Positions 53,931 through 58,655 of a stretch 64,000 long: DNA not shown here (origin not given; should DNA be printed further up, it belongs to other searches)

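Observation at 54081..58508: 1475-aa Tyr/Ser/Gly/Asn-rich lipoprotein with compositional contrast to its surroundings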

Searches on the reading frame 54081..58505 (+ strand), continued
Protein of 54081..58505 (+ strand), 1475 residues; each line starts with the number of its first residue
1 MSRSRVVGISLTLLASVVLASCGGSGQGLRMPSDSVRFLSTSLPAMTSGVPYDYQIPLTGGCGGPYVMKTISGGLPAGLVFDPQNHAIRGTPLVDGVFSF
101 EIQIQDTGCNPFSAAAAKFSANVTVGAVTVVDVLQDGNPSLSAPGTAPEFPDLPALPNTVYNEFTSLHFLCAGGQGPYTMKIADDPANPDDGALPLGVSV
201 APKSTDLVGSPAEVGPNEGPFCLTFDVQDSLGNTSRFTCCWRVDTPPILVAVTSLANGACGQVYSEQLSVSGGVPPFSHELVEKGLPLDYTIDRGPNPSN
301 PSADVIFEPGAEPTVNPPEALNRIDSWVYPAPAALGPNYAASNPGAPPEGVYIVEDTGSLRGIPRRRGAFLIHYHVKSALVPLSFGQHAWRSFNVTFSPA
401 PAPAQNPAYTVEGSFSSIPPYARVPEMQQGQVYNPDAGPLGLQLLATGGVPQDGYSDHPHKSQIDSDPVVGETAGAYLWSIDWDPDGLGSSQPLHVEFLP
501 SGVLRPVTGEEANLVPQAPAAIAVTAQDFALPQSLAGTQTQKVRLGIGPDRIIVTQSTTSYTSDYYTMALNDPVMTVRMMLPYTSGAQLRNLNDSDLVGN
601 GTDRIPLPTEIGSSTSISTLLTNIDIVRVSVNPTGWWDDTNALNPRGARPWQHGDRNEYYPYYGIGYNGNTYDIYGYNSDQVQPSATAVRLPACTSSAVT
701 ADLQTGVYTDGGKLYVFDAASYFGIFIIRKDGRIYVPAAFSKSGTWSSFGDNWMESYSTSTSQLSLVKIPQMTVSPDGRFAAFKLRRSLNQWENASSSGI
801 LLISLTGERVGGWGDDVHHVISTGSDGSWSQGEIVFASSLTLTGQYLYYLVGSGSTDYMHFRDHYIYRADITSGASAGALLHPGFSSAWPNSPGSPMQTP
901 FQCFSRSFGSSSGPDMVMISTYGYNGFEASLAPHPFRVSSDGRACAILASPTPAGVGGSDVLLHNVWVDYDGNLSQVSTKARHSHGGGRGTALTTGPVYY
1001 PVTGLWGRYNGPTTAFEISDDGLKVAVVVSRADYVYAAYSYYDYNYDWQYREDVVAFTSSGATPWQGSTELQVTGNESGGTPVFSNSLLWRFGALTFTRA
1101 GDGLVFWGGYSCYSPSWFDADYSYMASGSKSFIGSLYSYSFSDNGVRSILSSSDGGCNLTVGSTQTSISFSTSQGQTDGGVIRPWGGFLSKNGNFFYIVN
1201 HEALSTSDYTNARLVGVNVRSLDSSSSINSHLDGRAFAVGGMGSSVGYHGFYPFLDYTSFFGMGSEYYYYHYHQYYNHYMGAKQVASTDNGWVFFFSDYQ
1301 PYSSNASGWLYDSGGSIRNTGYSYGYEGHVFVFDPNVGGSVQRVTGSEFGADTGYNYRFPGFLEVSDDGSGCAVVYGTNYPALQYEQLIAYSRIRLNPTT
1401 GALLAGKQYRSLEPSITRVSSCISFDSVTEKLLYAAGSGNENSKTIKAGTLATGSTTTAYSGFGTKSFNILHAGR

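Call 10: find_homologous_proteins(query=window:54081-58505:+)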
Query window:54081-58505:+ (1475 aa): 132 proteins with E <= 0.001 among 8000 candidates; the best 120 are listed.
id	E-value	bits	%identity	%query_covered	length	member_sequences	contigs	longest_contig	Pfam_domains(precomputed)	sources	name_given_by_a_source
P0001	0.0e+0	3411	100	100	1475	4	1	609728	PF05345.19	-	-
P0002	0.0e+0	1595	52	99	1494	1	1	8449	-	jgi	-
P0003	0.0e+0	1569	51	100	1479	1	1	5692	-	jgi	jgi:hypothetical protein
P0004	0.0e+0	1566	51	100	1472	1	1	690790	-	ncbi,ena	-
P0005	0.0e+0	1538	51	100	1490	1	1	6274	-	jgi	-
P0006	0.0e+0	1431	49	100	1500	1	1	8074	PF05345.19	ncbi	-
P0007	0.0e+0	1382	48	100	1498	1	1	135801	-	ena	-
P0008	0.0e+0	1366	48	100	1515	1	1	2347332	PF05345.19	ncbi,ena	-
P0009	0.0e+0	1360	47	100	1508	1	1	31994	PF05345.19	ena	-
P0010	0.0e+0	1285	45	100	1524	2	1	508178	-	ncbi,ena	-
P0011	0.0e+0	1224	44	100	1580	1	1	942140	-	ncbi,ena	-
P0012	0.0e+0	1216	44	100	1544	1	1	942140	-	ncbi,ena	-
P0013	0.0e+0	1109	42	99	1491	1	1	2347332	PF05345.19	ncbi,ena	-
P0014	6.8e-286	970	40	100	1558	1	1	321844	PF05345.19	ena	-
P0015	3.4e-282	958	39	100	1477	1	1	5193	PF05345.19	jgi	jgi:hypothetical protein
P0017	3.7e-272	924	39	100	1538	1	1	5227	PF05345.19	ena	-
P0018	3.3e-271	921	39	99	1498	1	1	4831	PF05345.19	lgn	-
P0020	1.1e-230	787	36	100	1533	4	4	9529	PF05345.19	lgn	-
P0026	3.5e-199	683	35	99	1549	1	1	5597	PF05345.19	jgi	-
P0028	2.4e-192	660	35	100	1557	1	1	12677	PF05345.19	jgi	-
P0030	1.1e-187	645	34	100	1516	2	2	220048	PF05345.19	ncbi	ncbi:MAG: hypothetical protein AB7T63_02850 [Planctomycetota bacterium]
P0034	5.7e-79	284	29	17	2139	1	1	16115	PF22352.3,PF16640.12,PF24908.1,PF05345.19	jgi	jgi:hypothetical protein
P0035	1.8e-73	266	28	19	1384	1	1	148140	PF07495.20,PF26182.1,PF22352.3,PF13573.13,PF17963.8,PF19116.7,PF24908.1,PF05345.19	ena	-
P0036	9.3e-67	244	29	18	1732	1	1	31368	PF07495.20,PF26182.1,PF22352.3,PF17963.8,PF24908.1,PF05345.19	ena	-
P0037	2.3e-66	242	25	26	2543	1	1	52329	PF15418.13,PF22352.3,PF13573.13,PF24908.1,PF05345.19,PF01483.28,PF00082.28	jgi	jgi:subtilisin-like proprotein convertase family protein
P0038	7.0e-65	238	27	18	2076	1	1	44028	PF07495.20,PF05735.20,PF06439.19,PF07619.18,PF21708.5,PF00337.30,PF04686.19,PF26182.1,PF22352.3,PF08787.19,PF18962.8,PF19763.7,PF24908.1,PF13860.13,PF05345.19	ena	-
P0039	3.9e-60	222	28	17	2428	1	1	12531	PF07495.20,PF15418.13,PF00801.27,PF24547.2,PF08329.17,PF18911.7,PF26182.1,PF22352.3,PF13573.13,PF17963.8,PF24425.2,PF24908.1,PF05345.19,PF19077.7,PF20164.5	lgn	-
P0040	7.2e-58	214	30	18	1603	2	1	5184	PF07495.20,PF22352.3,PF13573.13,PF17963.8,PF17892.8,PF13517.13,PF16640.12,PF24908.1,PF05345.19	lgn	-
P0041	4.3e-52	195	32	17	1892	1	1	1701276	PF22352.3,PF13573.13,PF17963.8,PF03160.21,PF24547.2,PF03797.26,PF05345.19,PF28241.1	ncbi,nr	ncbi:uncharacterized protein YhjY with autotransporter beta-barrel domain [Xanthomonas arboricola]|n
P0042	2.1e-50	190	28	17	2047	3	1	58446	PF26182.1,PF22352.3,PF13573.13,PF17963.8,PF03797.26,PF24908.1,PF05345.19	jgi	jgi:hypothetical protein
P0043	1.8e-49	186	33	17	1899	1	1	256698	PF12892.14,PF22352.3,PF13573.13,PF17963.8,PF03160.21,PF24547.2,PF03797.26,PF05345.19,PF28241.1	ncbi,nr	ncbi:putative Ig domain-containing protein [Xanthomonas arboricola]|nr:putative Ig domain-containing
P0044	7.0e-49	185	26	18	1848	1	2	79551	PF07495.20,PF15418.13,PF22352.3,PF13573.13,PF17963.8,PF00028.24,PF24908.1,PF05345.19,PF06832.19,PF19077.7,PF20164.5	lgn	-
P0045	2.1e-46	176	28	25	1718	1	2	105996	PF22352.3,PF13573.13,PF17963.8,PF03160.21,PF24547.2,PF03797.26,PF24908.1,PF05345.19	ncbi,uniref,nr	ncbi:putative Ig domain-containing protein [Xanthomonas campestris pv. armoraciae]|uniref:putative I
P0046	2.4e-46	176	29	25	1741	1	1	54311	PF22352.3,PF13573.13,PF17963.8,PF03160.21,PF24547.2,PF03797.26,PF24908.1,PF05345.19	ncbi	ncbi:autotransporter domain-containing protein [Xanthomonas campestris]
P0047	5.1e-46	175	29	25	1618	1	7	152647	PF12892.14,PF22352.3,PF13573.13,PF17963.8,PF03160.21,PF24547.2,PF03797.26,PF24908.1,PF05345.19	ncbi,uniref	ncbi:putative Ig domain-containing protein [Xanthomonas campestris]|uniref:putative Ig domain-contai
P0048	6.8e-45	171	24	26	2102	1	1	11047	PF07495.20,PF13229.13,PF26182.1,PF22352.3,PF17963.8,PF22842.4,PF24908.1,PF05345.19,PF05048.20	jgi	jgi:hypothetical protein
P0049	3.0e-44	169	30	18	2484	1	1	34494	PF07495.20,PF13229.13,PF26182.1,PF22352.3,PF17963.8,PF13385.14,PF24908.1,PF05345.19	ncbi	-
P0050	1.4e-40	157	32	17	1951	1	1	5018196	PF12892.14,PF13573.13,PF17963.8,PF03160.21,PF24547.2,PF03797.26,PF05345.19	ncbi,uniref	ncbi:putative Ig domain-containing protein [Xanthomonas arboricola]|uniref:putative Ig domain-contai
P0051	1.4e-40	157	32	17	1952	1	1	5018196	PF12892.14,PF13573.13,PF17963.8,PF03160.21,PF24547.2,PF03797.26,PF05345.19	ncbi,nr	ncbi:autotransporter domain-containing protein [Xanthomonas arboricola]|nr:putative Ig domain-contai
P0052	3.4e-40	156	32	17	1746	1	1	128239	PF22352.3,PF13573.13,PF17963.8,PF03160.21,PF24547.2,PF03797.26,PF05345.19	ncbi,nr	ncbi:autotransporter outer membrane beta-barrel domain-containing protein [Xanthomonas arboricola]|n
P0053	5.0e-40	155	24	27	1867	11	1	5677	PF07495.20,PF26182.1,PF22352.3,PF17963.8,PF18957.7,PF24908.1,PF05345.19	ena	-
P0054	4.9e-39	152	32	17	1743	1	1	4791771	PF22352.3,PF13573.13,PF17963.8,PF03160.21,PF24547.2,PF03797.26,PF05345.19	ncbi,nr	ncbi:autotransporter outer membrane beta-barrel domain-containing protein [Xanthomonas sp. MLO165]|n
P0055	8.2e-39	151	32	17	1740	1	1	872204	PF13573.13,PF17963.8,PF03160.21,PF24547.2,PF03797.26,PF05345.19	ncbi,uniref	ncbi:putative Ig domain-containing protein [Xanthomonas arboricola]|uniref:putative Ig domain-contai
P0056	1.9e-38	150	32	17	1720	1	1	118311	PF22352.3,PF13573.13,PF17963.8,PF03160.21,PF24547.2,PF03797.26,PF05345.19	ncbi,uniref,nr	ncbi:putative Ig domain-containing protein [Xanthomonas arboricola]|uniref:Uncharacterized protein Y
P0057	2.3e-38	150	32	17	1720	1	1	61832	PF12892.14,PF22352.3,PF13573.13,PF17963.8,PF03160.21,PF24547.2,PF03797.26,PF05345.19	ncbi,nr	ncbi:putative Ig domain-containing protein [Xanthomonas arboricola]|nr:putative Ig domain-containing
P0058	4.4e-38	149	32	17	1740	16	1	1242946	PF22352.3,PF13573.13,PF17963.8,PF03160.21,PF03797.26,PF05345.19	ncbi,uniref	ncbi:putative Ig domain-containing protein [Xanthomonas arboricola]|uniref:putative Ig domain-contai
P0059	5.0e-38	149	32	17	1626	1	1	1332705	PF22352.3,PF13573.13,PF17963.8,PF03160.21,PF24547.2,PF03797.26,PF05345.19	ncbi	ncbi:putative Ig domain-containing protein [Xanthomonas arboricola]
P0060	6.9e-38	148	32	17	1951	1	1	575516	PF12892.14,PF13573.13,PF17963.8,PF03160.21,PF24547.2,PF03797.26,PF05345.19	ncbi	ncbi:uncharacterized protein YhjY with autotransporter beta-barrel domain [Xanthomonas sp. F14]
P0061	1.0e-37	148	32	17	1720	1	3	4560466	PF22352.3,PF13573.13,PF17963.8,PF03160.21,PF24547.2,PF03797.26,PF05345.19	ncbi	ncbi:uncharacterized protein YhjY with autotransporter beta-barrel domain [Xanthomonas arboricola]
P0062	2.8e-37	146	27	16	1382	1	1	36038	PF07495.20,PF26182.1,PF22352.3,PF13573.13,PF17963.8,PF24547.2,PF24908.1,PF05345.19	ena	-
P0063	1.2e-36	144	27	17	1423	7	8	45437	PF07495.20,PF26182.1,PF22352.3,PF24547.2,PF24908.1,PF05345.19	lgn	-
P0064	5.4e-36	142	26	28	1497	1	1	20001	PF07495.20,PF26182.1,PF22352.3,PF17963.8,PF17892.8,PF02494.23,PF24908.1,PF05345.19,PF19077.7,PF18911.7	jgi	jgi:hypothetical protein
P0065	4.1e-35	139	27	17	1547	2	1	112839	PF26182.1,PF22352.3,PF17963.8,PF24908.1,PF05345.19,PF00041.28,PF19077.7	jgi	-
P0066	9.4e-35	138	28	19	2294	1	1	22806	PF07495.20,PF12892.14,PF22352.3,PF13573.13,PF17963.8,PF01833.31,PF17892.8,PF05345.19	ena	-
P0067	2.3e-34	136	26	18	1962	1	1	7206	PF07495.20,PF13573.13,PF17963.8,PF13517.13,PF00028.24,PF16640.12,PF24908.1,PF05345.19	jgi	jgi:hypothetical protein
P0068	2.8e-33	133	29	17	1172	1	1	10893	PF15418.13,PF26182.1,PF22352.3,PF00801.27,PF13573.13,PF24908.1,PF05345.19,PF06832.19,PF19077.7,PF18911.7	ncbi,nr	ncbi:MAG TPA: putative Ig domain-containing protein, partial [Bryobacteraceae bacterium]|nr:putative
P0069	7.8e-33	131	30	17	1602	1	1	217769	PF22352.3,PF17963.8,PF24908.1,PF05345.19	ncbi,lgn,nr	ncbi:MAG: putative Ig domain-containing protein [Acidobacteriaceae bacterium]|nr:putative Ig domain-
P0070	1.4e-32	131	27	30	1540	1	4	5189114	PF22352.3,PF13573.13,PF17963.8,PF03160.21,PF24547.2,PF03797.26,PF05345.19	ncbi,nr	ncbi:putative Ig domain-containing protein [Xanthomonas campestris pv. incanae]|nr:putative Ig domai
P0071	7.0e-31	125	30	17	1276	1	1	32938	PF07495.20,PF26182.1,PF22352.3,PF24908.1,PF05345.19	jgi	jgi:hypothetical protein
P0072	7.4e-30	121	29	25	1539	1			PF22352.3,PF13573.13,PF17963.8,PF03160.21,PF24547.2,PF03797.26,PF05345.19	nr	nr:putative Ig domain-containing protein [Xanthomonas campestris]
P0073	8.4e-30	121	28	25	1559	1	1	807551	PF22352.3,PF13573.13,PF17963.8,PF03160.21,PF24547.2,PF03797.26,PF05345.19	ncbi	-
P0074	9.9e-30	121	28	25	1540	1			PF22352.3,PF13573.13,PF17963.8,PF03160.21,PF24547.2,PF03797.26,PF05345.19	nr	nr:putative Ig domain-containing protein [Xanthomonas campestris]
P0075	9.9e-30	121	28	25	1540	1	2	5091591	PF22352.3,PF13573.13,PF17963.8,PF03160.21,PF24547.2,PF03797.26,PF05345.19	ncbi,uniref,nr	ncbi:putative Ig domain-containing protein [Xanthomonas campestris]|uniref:putative Ig domain-contai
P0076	1.3e-29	121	29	16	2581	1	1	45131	PF22352.3,PF17963.8,PF24908.1,PF05345.19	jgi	jgi:hypothetical protein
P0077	3.6e-29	119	32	17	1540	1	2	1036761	PF22352.3,PF13573.13,PF17963.8,PF03160.21,PF24547.2,PF03797.26,PF05345.19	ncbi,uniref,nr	ncbi:uncharacterized protein YhjY with autotransporter beta-barrel domain [Xanthomonas arboricola]|u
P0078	5.3e-29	119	32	17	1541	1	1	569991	PF13573.13,PF17963.8,PF03160.21,PF24547.2,PF03797.26,PF05345.19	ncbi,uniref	ncbi:putative Ig domain-containing protein [Xanthomonas arboricola]|uniref:putative Ig domain-contai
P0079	6.4e-29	118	32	17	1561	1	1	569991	PF13573.13,PF17963.8,PF03160.21,PF24547.2,PF03797.26,PF05345.19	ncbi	-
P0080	3.5e-28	116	27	17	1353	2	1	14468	PF26182.1,PF22352.3,PF00028.24,PF24908.1,PF05345.19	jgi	jgi:hypothetical protein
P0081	6.8e-28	115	30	17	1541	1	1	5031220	PF13573.13,PF17963.8,PF03160.21,PF03797.26,PF05345.19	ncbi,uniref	ncbi:putative Ig domain-containing protein [Xanthomonas sp. WHRI 7065]|uniref:putative Ig domain-con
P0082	1.0e-27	114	29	17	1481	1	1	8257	PF07495.20,PF27332.1,PF26182.1,PF22352.3,PF00801.27,PF24908.1,PF05345.19,PF20164.5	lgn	-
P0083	2.4e-27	113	28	18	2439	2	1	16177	PF01839.30,PF07495.20,PF26182.1,PF13573.13,PF13517.13,PF16640.12,PF24908.1,PF05345.19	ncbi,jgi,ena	-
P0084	6.5e-27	112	30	17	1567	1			PF13573.13,PF17963.8,PF03160.21,PF24547.2,PF03797.26,PF05345.19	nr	nr:putative Ig domain-containing protein [Xanthomonas arboricola]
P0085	1.4e-26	111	28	18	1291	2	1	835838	PF26182.1,PF16640.12,PF24908.1,PF05345.19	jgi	jgi:hypothetical protein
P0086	1.4e-25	107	32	18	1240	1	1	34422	PF22352.3,PF17963.8,PF24908.1,PF05345.19,PF18911.7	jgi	jgi:large repetitive protein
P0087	5.4e-24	102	26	17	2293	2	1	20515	PF07495.20,PF22352.3,PF05345.19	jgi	jgi:hypothetical protein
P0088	1.6e-23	101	24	32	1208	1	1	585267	PF26182.1,PF22352.3,PF00801.27,PF13573.13,PF24908.1,PF05345.19,PF20164.5,PF18911.7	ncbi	ncbi:MAG: putative Ig domain-containing protein [Bryobacteraceae bacterium]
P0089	6.1e-22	95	27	23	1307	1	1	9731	PF22352.3,PF17656.7,PF05345.19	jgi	jgi:hypothetical protein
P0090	1.5e-20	91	27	19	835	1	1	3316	PF05345.19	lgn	-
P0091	3.1e-20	90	27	18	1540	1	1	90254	PF07495.20,PF22352.3,PF17963.8,PF17957.8,PF24908.1,PF05345.19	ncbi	ncbi:MAG: putative Ig domain-containing protein [Acidobacteriota bacterium]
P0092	7.6e-20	88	30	17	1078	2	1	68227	PF07495.20,PF22352.3,PF00801.27,PF17963.8,PF24908.1,PF05345.19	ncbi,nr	ncbi:MAG: Ig domain-containing protein, partial [Bryobacteraceae bacterium]|nr:Ig domain-containing 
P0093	2.6e-19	87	26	17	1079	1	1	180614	PF00028.24,PF05345.19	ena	-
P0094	5.7e-19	85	30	17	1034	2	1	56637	PF13573.13,PF03160.21,PF24547.2,PF05345.19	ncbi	ncbi:beta strand repeat-containing protein, partial [Xanthomonas arboricola]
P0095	8.4e-19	85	28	17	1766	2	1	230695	PF07495.20,PF15418.13,PF22352.3,PF17963.8,PF24908.1,PF05345.19,PF06832.19,PF00041.28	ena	-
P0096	9.9e-19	85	30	13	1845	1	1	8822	PF07495.20,PF22352.3,PF13573.13,PF17963.8,PF17892.8,PF03797.26,PF05345.19,PF00041.28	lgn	-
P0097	1.0e-18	85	26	17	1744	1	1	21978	PF11886.14,PF26182.1,PF17963.8,PF05345.19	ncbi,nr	ncbi:MAG: putative Ig domain-containing protein [Acidobacteriia bacterium]|nr:putative Ig domain-con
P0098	1.6e-18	84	29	18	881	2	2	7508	PF22352.3,PF13573.13,PF05345.19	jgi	jgi:predicted outer membrane repeat protein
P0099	6.9e-18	82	27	16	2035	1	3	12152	PF22352.3,PF13573.13,PF24908.1,PF05345.19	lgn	-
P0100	3.3e-17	80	28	19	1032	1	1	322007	PF22352.3,PF24908.1,PF05345.19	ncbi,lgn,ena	-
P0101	3.4e-17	80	28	17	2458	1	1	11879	PF07495.20,PF26182.1,PF07603.18,PF24908.1,PF05345.19,PF09136.17,PF16656.12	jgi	jgi:hypothetical protein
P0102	8.7e-17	78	29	17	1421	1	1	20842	PF07495.20,PF22352.3,PF00801.27,PF24908.1,PF05345.19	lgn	-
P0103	1.0e-16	78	28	17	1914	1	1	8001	PF07495.20,PF22352.3,PF13573.13,PF17963.8,PF17892.8,PF24547.2,PF03797.26,PF24908.1,PF05345.19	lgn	-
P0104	3.8e-16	76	26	17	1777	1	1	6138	PF22073.3,PF13715.13,PF07603.18,PF24908.1,PF05345.19,PF22544.3,PF09136.17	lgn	-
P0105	5.8e-16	75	28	17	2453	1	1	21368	PF26182.1,PF22352.3,PF13573.13,PF16355.12,PF24908.1,PF05345.19,PF00082.28,PF07995.18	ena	-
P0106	1.1e-15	74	29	17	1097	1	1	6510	PF22352.3,PF05345.19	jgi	jgi:hypothetical protein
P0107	7.1e-15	72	26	16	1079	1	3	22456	PF00028.24,PF05345.19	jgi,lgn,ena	-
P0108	9.4e-13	65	42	5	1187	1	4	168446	PF07495.20,PF26182.1,PF22352.3,PF24908.1,PF05345.19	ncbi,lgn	-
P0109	1.8e-12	64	28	16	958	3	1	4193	PF22352.3,PF05345.19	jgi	jgi:hypothetical protein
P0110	3.6e-12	63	30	17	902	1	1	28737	PF07495.20,PF22352.3,PF13573.13,PF24908.1,PF05345.19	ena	-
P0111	7.4e-12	62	26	19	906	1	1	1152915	PF05345.19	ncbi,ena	-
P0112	1.8e-11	61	31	13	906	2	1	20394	PF05345.19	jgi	jgi:large repetitive protein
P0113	1.9e-11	60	24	18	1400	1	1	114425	PF07495.20,PF15418.13,PF22352.3,PF13573.13,PF17963.8,PF03797.26,PF24908.1,PF05345.19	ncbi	ncbi:putative Ig domain-containing protein, partial [Caulobacter endophyticus]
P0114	6.4e-11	59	29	12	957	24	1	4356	PF05345.19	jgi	jgi:large repetitive protein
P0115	1.3e-10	58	25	17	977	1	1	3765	PF05345.19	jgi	-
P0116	2.0e-10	57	27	18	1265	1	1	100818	PF13573.13,PF17963.8,PF17892.8,PF03797.26,PF05345.19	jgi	-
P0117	2.3e-10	57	25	19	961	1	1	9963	PF05345.19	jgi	jgi:hypothetical protein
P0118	5.9e-10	56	27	18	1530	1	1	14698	PF10282.16,PF22352.3,PF24908.1,PF05345.19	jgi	jgi:YVTN family beta-propeller protein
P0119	6.4e-10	55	28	17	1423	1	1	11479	PF07495.20,PF22352.3,PF05345.19,PF20164.5,PF18911.7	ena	-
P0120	7.2e-10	55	28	23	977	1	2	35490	PF07495.20,PF13573.13,PF05345.19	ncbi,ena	-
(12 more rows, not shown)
